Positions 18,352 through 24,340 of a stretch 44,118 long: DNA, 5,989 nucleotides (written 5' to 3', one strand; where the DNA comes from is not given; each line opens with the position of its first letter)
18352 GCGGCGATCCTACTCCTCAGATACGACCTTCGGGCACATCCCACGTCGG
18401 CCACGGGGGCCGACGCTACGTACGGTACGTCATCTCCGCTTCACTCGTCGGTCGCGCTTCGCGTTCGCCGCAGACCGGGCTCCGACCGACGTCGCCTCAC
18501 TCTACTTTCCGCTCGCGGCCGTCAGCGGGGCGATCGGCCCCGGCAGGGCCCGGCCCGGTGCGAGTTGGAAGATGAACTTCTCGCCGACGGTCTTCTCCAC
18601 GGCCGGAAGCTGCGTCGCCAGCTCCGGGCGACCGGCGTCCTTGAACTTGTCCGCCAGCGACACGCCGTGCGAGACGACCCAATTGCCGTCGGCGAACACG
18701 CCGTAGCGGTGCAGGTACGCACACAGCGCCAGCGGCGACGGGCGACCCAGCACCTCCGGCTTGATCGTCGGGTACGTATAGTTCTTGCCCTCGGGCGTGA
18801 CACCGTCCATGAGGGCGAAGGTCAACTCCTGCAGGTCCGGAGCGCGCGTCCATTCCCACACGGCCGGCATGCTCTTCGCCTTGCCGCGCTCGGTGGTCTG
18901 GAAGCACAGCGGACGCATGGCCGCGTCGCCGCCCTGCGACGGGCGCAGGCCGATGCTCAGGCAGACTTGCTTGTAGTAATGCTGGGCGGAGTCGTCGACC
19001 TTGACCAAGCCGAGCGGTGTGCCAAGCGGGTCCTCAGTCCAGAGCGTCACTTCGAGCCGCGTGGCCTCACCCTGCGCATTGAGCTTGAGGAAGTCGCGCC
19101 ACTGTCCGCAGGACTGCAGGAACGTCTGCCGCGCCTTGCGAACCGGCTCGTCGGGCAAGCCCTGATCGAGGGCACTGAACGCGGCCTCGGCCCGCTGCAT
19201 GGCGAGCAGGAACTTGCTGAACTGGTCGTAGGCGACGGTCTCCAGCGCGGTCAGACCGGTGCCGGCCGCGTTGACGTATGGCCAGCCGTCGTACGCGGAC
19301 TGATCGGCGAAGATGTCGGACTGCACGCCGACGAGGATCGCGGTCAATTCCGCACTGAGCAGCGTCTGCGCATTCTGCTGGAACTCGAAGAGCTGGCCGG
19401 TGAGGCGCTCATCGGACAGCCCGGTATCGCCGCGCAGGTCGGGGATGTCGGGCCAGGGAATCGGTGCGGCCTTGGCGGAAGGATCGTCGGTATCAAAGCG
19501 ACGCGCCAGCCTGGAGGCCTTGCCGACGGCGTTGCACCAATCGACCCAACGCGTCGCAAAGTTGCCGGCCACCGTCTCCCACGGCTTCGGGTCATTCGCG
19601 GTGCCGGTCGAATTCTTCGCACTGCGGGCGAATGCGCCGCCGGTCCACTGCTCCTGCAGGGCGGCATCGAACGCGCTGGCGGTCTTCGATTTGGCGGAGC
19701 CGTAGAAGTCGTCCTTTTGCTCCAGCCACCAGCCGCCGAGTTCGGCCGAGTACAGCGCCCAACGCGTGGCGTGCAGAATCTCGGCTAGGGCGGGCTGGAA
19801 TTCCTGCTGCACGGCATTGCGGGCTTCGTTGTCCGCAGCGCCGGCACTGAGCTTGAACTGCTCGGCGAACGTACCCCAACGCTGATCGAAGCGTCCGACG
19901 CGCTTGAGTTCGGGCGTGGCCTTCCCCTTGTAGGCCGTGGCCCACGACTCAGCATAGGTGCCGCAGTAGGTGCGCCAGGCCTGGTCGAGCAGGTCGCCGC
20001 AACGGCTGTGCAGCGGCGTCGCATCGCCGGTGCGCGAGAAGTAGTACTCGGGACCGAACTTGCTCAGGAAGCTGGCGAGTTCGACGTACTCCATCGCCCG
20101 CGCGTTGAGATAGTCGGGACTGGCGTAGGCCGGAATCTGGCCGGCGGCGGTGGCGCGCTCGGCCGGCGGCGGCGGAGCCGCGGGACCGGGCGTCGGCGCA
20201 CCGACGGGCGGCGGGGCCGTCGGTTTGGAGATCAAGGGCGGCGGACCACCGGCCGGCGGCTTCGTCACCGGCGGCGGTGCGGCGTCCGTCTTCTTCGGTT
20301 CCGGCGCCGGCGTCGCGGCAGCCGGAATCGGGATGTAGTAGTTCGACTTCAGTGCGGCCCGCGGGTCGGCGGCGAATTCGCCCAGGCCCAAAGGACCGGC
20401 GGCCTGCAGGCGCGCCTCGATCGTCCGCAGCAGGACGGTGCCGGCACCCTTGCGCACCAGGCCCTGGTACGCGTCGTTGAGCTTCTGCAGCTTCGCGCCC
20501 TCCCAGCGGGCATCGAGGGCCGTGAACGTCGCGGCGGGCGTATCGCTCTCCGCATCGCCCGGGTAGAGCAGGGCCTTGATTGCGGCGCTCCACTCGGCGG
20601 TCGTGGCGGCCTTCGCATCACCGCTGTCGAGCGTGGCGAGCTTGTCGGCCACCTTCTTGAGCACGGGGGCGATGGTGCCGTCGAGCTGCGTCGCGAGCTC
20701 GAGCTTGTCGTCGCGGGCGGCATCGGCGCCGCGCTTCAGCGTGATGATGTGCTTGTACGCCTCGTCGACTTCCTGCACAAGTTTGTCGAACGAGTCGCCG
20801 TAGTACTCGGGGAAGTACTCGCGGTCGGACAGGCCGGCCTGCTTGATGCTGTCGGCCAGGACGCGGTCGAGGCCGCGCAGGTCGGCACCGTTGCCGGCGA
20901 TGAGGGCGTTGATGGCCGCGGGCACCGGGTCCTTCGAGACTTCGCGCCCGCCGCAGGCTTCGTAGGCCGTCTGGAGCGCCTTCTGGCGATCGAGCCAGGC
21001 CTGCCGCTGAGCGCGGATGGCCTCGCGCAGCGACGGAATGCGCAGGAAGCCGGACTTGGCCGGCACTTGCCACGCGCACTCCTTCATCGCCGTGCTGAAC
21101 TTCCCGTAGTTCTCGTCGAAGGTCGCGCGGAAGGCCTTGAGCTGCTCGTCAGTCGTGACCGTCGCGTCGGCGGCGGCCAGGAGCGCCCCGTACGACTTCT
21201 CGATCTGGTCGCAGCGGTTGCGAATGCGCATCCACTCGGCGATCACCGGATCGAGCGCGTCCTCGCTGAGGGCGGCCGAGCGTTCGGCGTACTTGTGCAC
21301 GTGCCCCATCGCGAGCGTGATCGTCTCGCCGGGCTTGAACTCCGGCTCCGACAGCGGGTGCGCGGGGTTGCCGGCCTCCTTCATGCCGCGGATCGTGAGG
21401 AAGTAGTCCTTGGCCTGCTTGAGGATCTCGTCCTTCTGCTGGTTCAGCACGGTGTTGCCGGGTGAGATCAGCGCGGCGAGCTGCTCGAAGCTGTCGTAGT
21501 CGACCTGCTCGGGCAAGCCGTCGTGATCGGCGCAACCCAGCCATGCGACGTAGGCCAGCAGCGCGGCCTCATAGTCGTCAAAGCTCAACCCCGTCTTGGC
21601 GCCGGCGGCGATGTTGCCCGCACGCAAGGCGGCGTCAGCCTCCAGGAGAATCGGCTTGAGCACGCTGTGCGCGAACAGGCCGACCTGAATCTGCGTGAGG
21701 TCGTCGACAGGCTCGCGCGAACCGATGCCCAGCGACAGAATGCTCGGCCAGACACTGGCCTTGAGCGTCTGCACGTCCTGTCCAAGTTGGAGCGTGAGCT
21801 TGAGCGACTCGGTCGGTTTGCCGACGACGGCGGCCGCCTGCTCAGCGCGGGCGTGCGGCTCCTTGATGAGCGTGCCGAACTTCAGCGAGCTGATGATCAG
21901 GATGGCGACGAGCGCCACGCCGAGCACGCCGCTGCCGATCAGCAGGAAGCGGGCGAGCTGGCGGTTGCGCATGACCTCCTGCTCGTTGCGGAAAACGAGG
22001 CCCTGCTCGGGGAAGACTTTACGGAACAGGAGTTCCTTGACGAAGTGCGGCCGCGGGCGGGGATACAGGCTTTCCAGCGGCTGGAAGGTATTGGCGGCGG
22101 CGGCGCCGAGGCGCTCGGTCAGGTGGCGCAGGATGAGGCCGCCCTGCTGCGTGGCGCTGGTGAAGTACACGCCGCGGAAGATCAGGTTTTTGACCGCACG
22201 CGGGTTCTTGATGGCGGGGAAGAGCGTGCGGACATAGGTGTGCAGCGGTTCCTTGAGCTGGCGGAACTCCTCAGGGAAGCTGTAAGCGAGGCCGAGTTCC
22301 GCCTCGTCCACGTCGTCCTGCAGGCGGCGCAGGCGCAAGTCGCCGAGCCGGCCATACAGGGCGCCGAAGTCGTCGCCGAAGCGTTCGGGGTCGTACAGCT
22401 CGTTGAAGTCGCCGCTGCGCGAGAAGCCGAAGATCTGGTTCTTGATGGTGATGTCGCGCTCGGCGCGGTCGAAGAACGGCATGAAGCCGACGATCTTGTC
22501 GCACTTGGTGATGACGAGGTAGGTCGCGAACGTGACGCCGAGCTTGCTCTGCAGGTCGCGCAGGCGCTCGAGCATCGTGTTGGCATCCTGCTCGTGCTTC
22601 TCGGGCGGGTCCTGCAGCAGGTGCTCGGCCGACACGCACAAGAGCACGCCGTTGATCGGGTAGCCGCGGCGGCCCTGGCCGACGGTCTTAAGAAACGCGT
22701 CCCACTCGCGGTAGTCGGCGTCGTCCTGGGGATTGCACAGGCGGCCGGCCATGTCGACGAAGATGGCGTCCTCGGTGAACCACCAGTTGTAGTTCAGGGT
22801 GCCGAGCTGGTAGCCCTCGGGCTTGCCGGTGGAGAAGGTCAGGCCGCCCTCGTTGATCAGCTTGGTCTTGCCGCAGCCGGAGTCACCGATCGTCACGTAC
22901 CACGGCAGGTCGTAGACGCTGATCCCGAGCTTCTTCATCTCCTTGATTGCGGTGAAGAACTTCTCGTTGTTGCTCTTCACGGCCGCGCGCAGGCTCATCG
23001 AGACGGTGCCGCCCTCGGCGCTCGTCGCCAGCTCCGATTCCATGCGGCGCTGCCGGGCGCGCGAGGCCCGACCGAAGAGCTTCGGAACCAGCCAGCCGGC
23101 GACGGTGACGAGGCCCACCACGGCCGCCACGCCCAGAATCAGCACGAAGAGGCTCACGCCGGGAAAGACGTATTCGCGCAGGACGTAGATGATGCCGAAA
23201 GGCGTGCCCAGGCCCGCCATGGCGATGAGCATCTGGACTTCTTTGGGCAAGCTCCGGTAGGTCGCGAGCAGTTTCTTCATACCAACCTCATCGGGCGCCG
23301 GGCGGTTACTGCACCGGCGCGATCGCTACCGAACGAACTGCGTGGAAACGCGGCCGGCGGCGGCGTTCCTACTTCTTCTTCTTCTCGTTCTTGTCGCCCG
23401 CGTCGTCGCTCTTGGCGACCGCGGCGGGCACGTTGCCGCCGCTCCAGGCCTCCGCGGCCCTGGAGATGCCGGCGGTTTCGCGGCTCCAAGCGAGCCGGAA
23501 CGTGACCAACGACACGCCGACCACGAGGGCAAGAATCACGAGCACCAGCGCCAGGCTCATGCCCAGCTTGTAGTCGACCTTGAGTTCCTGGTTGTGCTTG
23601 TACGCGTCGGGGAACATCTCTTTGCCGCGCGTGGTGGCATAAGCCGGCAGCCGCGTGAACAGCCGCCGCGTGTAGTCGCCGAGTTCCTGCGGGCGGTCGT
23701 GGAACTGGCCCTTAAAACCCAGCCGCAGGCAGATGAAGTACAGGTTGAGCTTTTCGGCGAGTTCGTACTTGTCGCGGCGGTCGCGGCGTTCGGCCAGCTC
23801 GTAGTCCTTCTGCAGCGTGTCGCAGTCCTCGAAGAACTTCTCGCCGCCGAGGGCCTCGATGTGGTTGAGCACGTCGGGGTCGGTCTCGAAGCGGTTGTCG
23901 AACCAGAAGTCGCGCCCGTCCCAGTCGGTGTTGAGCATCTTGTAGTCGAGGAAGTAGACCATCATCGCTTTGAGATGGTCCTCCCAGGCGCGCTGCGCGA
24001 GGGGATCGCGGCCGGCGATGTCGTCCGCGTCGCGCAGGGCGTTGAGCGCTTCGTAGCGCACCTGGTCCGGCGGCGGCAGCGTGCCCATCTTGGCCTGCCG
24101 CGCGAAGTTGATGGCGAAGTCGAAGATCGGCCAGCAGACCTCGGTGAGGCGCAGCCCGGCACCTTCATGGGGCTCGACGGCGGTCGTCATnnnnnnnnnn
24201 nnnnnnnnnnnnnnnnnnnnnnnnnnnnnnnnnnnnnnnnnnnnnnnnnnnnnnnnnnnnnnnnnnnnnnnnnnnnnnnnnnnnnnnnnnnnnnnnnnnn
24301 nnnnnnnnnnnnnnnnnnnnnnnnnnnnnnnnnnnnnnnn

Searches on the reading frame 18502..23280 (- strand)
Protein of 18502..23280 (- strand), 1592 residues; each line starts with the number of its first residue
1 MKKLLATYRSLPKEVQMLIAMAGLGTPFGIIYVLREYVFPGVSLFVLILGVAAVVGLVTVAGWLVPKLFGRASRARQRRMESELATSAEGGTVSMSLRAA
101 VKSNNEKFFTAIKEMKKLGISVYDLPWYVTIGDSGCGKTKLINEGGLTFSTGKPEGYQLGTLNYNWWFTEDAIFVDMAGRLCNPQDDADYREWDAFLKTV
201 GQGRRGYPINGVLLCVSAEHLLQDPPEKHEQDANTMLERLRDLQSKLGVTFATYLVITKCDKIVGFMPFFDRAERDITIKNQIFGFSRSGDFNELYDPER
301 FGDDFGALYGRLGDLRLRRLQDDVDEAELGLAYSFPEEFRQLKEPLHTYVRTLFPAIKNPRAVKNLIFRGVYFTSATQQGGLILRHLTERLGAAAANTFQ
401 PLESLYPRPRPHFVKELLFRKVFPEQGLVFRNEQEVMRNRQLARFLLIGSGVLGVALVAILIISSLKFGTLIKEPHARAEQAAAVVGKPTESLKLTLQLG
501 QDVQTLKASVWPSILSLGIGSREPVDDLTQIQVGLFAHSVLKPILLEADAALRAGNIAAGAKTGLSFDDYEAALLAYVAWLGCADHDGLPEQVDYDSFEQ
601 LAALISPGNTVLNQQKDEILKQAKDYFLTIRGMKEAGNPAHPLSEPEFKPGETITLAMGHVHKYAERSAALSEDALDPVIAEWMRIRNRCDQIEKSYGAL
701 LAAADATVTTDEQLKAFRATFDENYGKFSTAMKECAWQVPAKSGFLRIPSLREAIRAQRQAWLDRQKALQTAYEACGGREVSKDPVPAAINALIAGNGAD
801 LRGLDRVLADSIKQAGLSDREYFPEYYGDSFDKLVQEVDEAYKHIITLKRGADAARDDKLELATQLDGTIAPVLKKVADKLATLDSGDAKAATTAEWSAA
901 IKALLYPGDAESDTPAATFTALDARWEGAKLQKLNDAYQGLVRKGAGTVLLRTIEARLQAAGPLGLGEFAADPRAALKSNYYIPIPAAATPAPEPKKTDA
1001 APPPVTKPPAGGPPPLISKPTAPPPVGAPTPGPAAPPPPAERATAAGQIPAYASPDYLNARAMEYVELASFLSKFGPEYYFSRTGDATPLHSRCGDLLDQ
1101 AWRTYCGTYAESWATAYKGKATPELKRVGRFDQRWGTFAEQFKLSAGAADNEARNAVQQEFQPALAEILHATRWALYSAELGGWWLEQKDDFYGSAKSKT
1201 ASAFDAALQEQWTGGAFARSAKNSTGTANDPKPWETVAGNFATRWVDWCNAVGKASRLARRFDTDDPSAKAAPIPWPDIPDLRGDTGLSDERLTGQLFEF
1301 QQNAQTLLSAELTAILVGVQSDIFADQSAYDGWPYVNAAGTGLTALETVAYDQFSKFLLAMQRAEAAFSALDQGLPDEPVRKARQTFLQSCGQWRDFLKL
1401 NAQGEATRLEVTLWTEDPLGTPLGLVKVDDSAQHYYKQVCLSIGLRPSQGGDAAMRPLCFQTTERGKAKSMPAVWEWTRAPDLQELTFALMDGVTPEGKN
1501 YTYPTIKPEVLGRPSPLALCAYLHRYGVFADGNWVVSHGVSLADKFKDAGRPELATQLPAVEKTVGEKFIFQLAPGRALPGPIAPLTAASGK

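Call 6: search_protein_families(library=pfam, proteins=[window:18502-23280:-], max_evalue=0.01)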
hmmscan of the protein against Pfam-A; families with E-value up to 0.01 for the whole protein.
window:18502-23280:- (1592 aa): 1 family
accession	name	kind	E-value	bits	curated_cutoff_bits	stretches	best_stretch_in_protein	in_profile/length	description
PF14331.11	IcmF-related_N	-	8e-54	183.1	25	1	188-448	3-257/259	IcmF-related N-terminal domain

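Call 7: search_protein_families(library=ncbifam, proteins=[window:18502-23280:-], max_evalue=0.01)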
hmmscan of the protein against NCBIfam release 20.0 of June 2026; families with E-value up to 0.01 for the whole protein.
window:18502-23280:- (1592 aa): 2 families
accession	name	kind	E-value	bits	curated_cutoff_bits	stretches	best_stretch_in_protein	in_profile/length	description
TIGR03348.1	VI_IcmF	equivalog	9.3e-81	272.3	388.15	1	54-488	36-476/1168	type VI secretion system membrane subunit TssM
NF038226.1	IcmF_IVB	equivalog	1.1e-13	50.1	1000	1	127-418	28-298/973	type IVB secretion system protein IcmF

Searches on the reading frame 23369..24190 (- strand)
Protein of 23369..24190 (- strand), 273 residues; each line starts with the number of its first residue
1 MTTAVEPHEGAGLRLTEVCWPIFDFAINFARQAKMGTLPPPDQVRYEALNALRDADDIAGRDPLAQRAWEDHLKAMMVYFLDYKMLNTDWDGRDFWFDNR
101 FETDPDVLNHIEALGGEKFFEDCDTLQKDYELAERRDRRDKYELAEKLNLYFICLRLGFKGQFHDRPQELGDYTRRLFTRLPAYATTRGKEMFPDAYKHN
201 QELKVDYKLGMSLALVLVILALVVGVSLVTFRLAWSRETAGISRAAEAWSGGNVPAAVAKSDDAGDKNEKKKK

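Call 6: search_protein_families(library=pfam, proteins=[window:23369-24190:-], max_evalue=0.01)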
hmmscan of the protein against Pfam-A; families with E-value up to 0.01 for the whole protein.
window:23369-24190:- (273 aa): 1 family
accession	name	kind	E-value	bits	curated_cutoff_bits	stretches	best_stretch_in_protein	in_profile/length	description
PF09850.14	DotU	-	1.7e-17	64.2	27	1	15-232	2-203/205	Type VI secretion system protein DotU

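Call 7: search_protein_families(library=ncbifam, proteins=[window:23369-24190:-], max_evalue=0.01)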
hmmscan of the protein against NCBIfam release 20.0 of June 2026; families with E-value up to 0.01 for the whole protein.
window:23369-24190:- (273 aa): 3 families
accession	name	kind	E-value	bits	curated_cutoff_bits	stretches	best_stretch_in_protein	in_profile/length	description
TIGR03349.1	IV_VI_DotU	subfamily_domain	6.2e-12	45.8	89.95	1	72-234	56-205/211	DotU/TssL family secretion system protein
NF005444.0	PRK07033.1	equivalog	0.00013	21.1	520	1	77-177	107-195/438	DotU family type VI secretion system protein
NF038228.1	IcmH_DotU_IVB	equivalog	0.00015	21.3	50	1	144-233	152-240/258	type IVB secretion system protein IcmH/DotU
